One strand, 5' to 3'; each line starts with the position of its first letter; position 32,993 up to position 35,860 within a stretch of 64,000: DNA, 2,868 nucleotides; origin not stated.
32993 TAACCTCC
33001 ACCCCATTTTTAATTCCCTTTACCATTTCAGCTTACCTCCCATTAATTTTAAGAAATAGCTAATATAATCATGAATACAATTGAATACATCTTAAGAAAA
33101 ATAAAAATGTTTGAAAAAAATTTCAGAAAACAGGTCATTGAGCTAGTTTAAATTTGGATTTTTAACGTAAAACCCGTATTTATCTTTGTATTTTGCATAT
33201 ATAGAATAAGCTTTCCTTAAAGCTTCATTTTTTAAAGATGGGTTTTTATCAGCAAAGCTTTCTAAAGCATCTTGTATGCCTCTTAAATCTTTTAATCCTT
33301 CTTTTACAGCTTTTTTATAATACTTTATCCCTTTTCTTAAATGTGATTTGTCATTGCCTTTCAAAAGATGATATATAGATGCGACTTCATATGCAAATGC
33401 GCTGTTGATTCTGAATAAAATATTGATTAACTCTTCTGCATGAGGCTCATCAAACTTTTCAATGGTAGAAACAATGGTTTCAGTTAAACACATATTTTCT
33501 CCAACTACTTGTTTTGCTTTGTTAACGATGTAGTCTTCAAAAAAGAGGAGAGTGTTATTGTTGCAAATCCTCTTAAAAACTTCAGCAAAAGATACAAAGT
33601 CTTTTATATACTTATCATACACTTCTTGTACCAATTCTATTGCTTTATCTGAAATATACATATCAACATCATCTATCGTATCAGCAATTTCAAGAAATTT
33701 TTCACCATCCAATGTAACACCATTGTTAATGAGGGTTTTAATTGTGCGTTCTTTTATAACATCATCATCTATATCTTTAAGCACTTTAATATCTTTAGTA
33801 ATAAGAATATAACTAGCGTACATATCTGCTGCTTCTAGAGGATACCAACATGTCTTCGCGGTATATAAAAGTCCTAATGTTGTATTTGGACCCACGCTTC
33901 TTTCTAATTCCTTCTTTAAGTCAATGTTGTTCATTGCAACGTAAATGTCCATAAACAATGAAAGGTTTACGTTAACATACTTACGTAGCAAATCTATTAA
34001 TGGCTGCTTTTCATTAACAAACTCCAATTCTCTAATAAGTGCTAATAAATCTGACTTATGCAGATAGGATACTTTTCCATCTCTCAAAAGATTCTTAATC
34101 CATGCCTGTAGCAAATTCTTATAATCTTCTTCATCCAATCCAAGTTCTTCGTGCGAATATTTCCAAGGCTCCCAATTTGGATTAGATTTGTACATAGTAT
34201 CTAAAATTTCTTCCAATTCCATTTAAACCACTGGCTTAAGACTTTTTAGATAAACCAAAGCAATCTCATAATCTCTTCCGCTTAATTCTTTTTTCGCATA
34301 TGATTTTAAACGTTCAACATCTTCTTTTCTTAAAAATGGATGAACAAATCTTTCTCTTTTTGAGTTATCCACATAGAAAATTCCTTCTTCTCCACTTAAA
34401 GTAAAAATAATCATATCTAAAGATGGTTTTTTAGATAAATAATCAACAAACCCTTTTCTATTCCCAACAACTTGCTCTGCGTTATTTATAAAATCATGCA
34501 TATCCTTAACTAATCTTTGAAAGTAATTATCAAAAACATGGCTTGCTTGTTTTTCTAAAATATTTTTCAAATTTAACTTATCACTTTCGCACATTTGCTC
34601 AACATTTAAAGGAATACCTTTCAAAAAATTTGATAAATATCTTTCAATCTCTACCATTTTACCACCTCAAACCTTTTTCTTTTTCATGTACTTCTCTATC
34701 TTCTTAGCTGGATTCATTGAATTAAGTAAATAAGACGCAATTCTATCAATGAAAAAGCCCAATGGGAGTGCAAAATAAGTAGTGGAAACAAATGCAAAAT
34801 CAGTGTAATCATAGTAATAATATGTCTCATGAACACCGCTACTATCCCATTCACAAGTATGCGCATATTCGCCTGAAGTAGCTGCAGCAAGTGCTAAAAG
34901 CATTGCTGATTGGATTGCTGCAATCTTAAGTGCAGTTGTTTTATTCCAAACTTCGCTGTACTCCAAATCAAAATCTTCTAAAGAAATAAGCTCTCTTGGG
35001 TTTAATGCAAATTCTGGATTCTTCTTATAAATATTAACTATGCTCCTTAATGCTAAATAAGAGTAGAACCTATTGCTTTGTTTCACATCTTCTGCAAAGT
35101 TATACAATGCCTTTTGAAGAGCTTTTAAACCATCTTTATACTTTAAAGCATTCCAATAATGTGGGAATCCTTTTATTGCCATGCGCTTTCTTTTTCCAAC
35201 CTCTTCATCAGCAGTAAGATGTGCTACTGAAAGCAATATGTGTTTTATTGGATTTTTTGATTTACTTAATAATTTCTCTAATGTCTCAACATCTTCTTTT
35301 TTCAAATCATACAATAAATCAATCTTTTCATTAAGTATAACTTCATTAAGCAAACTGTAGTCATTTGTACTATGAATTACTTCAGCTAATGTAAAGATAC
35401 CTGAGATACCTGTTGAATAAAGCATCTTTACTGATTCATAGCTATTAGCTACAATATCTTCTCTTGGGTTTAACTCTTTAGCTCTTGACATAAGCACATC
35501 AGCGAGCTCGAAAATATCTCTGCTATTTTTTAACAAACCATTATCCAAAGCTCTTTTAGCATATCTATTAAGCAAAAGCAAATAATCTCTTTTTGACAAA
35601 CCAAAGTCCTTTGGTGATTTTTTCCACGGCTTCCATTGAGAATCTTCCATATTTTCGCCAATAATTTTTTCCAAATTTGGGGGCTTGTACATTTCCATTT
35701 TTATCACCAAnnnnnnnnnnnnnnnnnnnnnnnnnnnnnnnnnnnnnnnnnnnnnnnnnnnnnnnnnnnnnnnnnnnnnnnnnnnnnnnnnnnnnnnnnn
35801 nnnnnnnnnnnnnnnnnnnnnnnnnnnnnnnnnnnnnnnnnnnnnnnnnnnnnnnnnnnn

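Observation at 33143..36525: Three tandem paralogues of an unrecognised family with conserved N-terminal W-x-P-W…G-L…D-Y and C-terminal …IQ..L..FA…AL..I..IY blocks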

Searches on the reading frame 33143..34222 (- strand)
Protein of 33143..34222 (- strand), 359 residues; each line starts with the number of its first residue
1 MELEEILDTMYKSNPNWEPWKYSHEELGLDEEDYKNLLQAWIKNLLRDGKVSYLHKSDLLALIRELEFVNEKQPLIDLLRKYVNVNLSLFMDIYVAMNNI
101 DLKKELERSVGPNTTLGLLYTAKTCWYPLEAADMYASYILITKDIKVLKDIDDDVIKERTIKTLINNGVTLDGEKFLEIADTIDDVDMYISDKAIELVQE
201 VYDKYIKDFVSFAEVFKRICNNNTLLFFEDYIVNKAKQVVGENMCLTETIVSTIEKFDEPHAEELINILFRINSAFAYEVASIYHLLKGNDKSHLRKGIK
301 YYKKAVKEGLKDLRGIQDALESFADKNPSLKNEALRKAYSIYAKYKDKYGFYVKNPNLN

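Call 6: search_protein_families(library=pfam, proteins=[window:33143-34222:-], max_evalue=0.1)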
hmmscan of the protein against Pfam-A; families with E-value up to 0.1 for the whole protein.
window:33143-34222:- (359 aa): 0 families

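Call 7: search_protein_families(library=ncbifam, proteins=[window:33143-34222:-], max_evalue=0.1)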
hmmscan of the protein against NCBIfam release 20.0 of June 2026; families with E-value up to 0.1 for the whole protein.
window:33143-34222:- (359 aa): 3 families
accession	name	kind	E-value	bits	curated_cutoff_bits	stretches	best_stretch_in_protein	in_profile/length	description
TIGR00207.1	fliG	equivalog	0.034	13.5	226.7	1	247-309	216-278/338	flagellar motor switch protein FliG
TIGR04478.1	rSAM_YfkAB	equivalog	0.042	13.1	250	1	157-251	100-185/363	radical SAM/CxCxxxxC motif protein YfkAB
TIGR00029.2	S20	equivalog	0.072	13.7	33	0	291-345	24-83/84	30S ribosomal protein S20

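Call 11: find_homologous_proteins(query=window:33143-34222:-, max_evalue=0.001)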
Query window:33143-34222:- (359 aa): 1 proteins with E <= 0.001 among 2746 candidates.
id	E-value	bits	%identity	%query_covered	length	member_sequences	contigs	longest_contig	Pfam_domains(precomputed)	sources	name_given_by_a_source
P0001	5.9e-233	790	100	100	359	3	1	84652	-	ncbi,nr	ncbi:MAG: hypothetical protein J7K22_01115 [Nanoarchaeota archaeon]|nr:hypothetical protein [Nanoarc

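Call 18: search_protein_families(library=padloc, proteins=[window:33143-34222:-], max_evalue=0.1)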
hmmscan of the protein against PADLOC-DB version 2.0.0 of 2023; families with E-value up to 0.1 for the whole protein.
window:33143-34222:- (359 aa): 1 family
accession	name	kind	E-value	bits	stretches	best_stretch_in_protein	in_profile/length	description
PDLC03759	RT_UG21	-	0.00048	17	1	143-339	268-454/503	DRT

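Call 19: search_protein_families(library=phrogs, proteins=[window:33143-34222:-], max_evalue=0.1)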
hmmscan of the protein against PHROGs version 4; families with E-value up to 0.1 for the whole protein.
window:33143-34222:- (359 aa): 0 families

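Call 98: find_encoding_contigs(protein=window:33143-34222:-, flank=10000, max_places=6)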
Protein window:33143-34222:- (359 aa): no gene with exactly this product is on record in the collection.

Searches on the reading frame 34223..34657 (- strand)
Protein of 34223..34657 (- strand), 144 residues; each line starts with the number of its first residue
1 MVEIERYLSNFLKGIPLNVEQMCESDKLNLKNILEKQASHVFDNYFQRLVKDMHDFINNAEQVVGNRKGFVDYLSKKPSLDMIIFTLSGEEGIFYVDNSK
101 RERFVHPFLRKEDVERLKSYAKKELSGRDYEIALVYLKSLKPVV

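Call 6: search_protein_families(library=pfam, proteins=[window:34223-34657:-], max_evalue=0.1)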
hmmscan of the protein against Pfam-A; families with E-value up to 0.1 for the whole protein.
window:34223-34657:- (144 aa): 1 family
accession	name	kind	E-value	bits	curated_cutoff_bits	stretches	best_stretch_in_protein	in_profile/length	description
PF25071.1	DUF7795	-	0.024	15.1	27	0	6-77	30-101/123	Domain of unknown function (DUF7795)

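Call 7: search_protein_families(library=ncbifam, proteins=[window:34223-34657:-], max_evalue=0.1)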
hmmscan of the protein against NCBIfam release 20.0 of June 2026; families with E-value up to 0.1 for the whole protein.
window:34223-34657:- (144 aa): 3 families
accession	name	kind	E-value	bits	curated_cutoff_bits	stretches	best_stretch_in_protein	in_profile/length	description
NF043070.1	DppA_dipep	equivalog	0.047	12.2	1005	1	68-120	227-279/535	dipeptide ABC transporter periplasmic-binding protein DppA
NF000112.1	vanH-Amyco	exception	0.075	12.3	625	1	16-113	211-307/348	VanH-AOV family D-lactate dehydrogenase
NF000492.1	vanH_gen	exception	0.08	12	540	1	20-102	185-267/312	D-lactate dehydrogenase VanH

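Call 18: search_protein_families(library=padloc, proteins=[window:34223-34657:-], max_evalue=0.1)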
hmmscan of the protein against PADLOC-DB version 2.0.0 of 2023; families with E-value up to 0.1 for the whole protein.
window:34223-34657:- (144 aa): 0 families

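Call 19: search_protein_families(library=phrogs, proteins=[window:34223-34657:-], max_evalue=0.1)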
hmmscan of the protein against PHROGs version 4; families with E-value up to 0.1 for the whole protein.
window:34223-34657:- (144 aa): 2 families
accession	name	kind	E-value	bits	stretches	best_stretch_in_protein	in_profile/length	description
phrog_470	-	unknown function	0.022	15.8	1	83-132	2-51/86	-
phrog_216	-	integration and excision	0.049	13.7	1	96-135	43-82/301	integrase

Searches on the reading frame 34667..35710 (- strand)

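Call 6: search_protein_families(library=pfam, proteins=[window:34667-35710:-], max_evalue=0.1)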
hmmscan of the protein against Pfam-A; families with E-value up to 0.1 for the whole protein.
window:34667-35710:- (347 aa): 1 family
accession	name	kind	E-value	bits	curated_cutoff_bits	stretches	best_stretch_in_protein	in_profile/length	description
PF19387.4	DUF5962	-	0.07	13.9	25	0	81-146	26-93/99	Family of unknown function (DUF5962)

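Call 7: search_protein_families(library=ncbifam, proteins=[window:34667-35710:-], max_evalue=0.1)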
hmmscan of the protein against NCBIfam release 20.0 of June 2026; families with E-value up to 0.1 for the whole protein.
window:34667-35710:- (347 aa): 0 families

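Call 18: search_protein_families(library=padloc, proteins=[window:34667-35710:-], max_evalue=0.1)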
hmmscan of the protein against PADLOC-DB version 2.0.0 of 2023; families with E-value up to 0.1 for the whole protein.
window:34667-35710:- (347 aa): 0 families

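Call 19: search_protein_families(library=phrogs, proteins=[window:34667-35710:-], max_evalue=0.1)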
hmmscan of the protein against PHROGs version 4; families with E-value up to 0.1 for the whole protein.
window:34667-35710:- (347 aa): 1 family
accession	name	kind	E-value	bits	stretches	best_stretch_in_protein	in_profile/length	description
phrog_5770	-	unknown function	0.063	14.6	0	175-235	15-74/135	-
